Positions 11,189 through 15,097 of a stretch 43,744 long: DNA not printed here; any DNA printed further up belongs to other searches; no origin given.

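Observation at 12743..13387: Apparently intact histidine-phosphatase (PGAM/SixA-type) domain inserted inside the catalytic core of isoleucyl-tRNA synthetase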

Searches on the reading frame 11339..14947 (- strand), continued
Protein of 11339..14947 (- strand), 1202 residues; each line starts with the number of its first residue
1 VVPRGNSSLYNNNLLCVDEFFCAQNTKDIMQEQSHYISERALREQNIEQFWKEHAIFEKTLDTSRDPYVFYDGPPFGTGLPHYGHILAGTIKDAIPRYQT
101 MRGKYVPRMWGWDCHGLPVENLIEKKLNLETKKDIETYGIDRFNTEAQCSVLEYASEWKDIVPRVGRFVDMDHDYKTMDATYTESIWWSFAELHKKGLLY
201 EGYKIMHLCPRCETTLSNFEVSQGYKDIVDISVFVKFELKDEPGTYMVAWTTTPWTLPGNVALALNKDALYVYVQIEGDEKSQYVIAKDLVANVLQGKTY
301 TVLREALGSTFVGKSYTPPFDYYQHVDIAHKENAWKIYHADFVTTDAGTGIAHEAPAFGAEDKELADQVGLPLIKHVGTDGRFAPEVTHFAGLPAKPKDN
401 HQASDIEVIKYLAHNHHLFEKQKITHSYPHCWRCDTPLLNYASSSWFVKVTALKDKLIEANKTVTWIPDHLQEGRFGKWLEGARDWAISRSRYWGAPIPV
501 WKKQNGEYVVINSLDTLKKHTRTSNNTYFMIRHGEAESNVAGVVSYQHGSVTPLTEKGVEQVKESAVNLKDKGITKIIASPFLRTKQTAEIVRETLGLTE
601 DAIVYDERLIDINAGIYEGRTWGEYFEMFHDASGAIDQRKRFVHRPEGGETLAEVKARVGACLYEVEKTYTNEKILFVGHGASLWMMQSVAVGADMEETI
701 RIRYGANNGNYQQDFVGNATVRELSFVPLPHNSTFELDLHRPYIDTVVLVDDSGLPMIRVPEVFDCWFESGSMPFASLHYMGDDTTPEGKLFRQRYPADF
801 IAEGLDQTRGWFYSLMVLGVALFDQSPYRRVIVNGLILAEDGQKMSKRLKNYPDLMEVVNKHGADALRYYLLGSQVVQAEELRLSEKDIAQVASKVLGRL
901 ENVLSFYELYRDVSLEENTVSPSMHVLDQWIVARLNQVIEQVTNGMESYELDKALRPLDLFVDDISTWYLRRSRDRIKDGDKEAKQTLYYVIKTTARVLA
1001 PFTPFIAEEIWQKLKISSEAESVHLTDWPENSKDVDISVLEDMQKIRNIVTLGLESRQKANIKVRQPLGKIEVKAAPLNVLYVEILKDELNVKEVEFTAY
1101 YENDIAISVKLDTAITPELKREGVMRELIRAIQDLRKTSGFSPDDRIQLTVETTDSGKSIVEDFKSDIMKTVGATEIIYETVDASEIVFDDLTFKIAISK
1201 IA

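Call 50: fold_search(model_id=the predicted structure, library=pdb)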
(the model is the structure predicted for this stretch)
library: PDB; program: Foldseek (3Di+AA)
matches with E <= 10: 958; with E <= 0.001: 525
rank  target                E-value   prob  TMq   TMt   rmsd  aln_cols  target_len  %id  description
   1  8c8v                  3.0e-86  1.00  0.69  0.78   5.9      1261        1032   30  Priestia megaterium mupirocin-resistant isoleucyl-tRNA synthetase 2 with a fully-resolved C-terminal tRNA-binding domain (released 2023-08-16)
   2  8c8w                  4.4e-86  1.00  0.69  0.78   6.3      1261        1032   30  Priestia megaterium mupirocin hyper-resistant HIGH motif mutant of type 2 isoleucyl-tRNA synthetase complexed with an is (released 2023-08-16)
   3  8c9d                  7.6e-86  1.00  0.70  0.78   5.7      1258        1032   30  Priestia megaterium W130Q mutant of type 2 isoleucyl-tRNA synthetase complexed with an isoleucyl-adenylate analogue (released 2023-08-16)
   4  8c8u                  1.4e-82  1.00  0.73  0.82   5.6      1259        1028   30  Priestia megaterium mupirocin-resistant isoleucyl-tRNA synthetase 2 complexed with mupirocin (released 2023-08-23)
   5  8wnd_A                1.5e-82  1.00  0.72  0.79   4.4      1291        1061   29  Crystal structure of Saccharomyces cerevisiae isoleucyl-tRNA synthetase in complex with tRNA(Ile) and isoleucine (released 2024-10-09)
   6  8z1p_A                6.8e-82  1.00  0.65  0.71   7.0      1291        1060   29  Crystal structure of Saccharomyces cerevisiae isoleucyl-tRNA synthetase in complex with a mimic tRNA(Met) and isoleuci (released 2024-12-18)
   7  7d5c                  2.4e-79  1.00  0.67  0.84   4.6      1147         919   30  IleRS in complex with a tRNA site inhibitor (released 2021-02-24)
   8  9wqt                  6.6e-79  1.00  0.67  0.84   4.5      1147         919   30  Crystal structure of Saccharomyces cerevisiae isoleucyl-tRNA synthetase in complex with reveromycin A and isoleucine (released 2026-04-08)
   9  8wnd_B                1.8e-76  1.00  0.69  0.86   4.7      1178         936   30  Crystal structure of Saccharomyces cerevisiae isoleucyl-tRNA synthetase in complex with tRNA(Ile) and isoleucine (released 2024-10-09)
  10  9wqs                  3.9e-76  1.00  0.66  0.84   4.7      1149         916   30  Crystal structure of Saccharomyces cerevisiae isoleucyl-tRNA synthetase in complex with reveromycin A and isoleucine (released 2026-04-08)
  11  1ile                  3.0e-69  1.00  0.61  0.85   4.9      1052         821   33  ISOLEUCYL-TRNA SYNTHETASE (released 1999-04-13)
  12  6ldk                  7.7e-69  1.00  0.56  0.78   5.7      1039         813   31  Isoleucyl-tRNA synthetase from Candida albicans complexed with a isoleucyl-adenylate (released 2020-11-04)
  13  8c9e                  7.8e-56  1.00  0.58  0.72  10.1      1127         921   22  Priestia megaterium mupirocin-sensitive isoleucyl-tRNA synthetase 1 complexed with an isoleucyl-adenylate analogue (released 2023-08-16)
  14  8c9f                  9.0e-56  1.00  0.58  0.72   9.9      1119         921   22  Priestia megaterium inactive HIGH motif mutant of type1 isoleucyl-tRNA synthetase complexed with an isoleucyl-adenylate  (released 2023-08-16)
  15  1qu2_A                1.1e-49  1.00  0.58  0.73   8.9      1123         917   22  INSIGHTS INTO EDITING FROM AN ILE-TRNA SYNTHETASE STRUCTURE WITH TRNA(ILE) AND MUPIROCIN (released 1999-08-31)
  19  1qu3_A                4.7e-47  1.00  0.58  0.75   7.8      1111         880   22  INSIGHTS INTO EDITING FROM AN ILE-TRNA SYNTHETASE STRUCTURE WITH TRNA(ILE) AND MUPIROCIN (released 1999-08-31)
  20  1gax_A                2.2e-43  1.00  0.56  0.75  12.5      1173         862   17  CRYSTAL STRUCTURE OF THERMUS THERMOPHILUS VALYL-TRNA SYNTHETASE COMPLEXED WITH TRNA(VAL) AND VALYL-ADENYLATE ANALOGUE (released 2000-12-06)
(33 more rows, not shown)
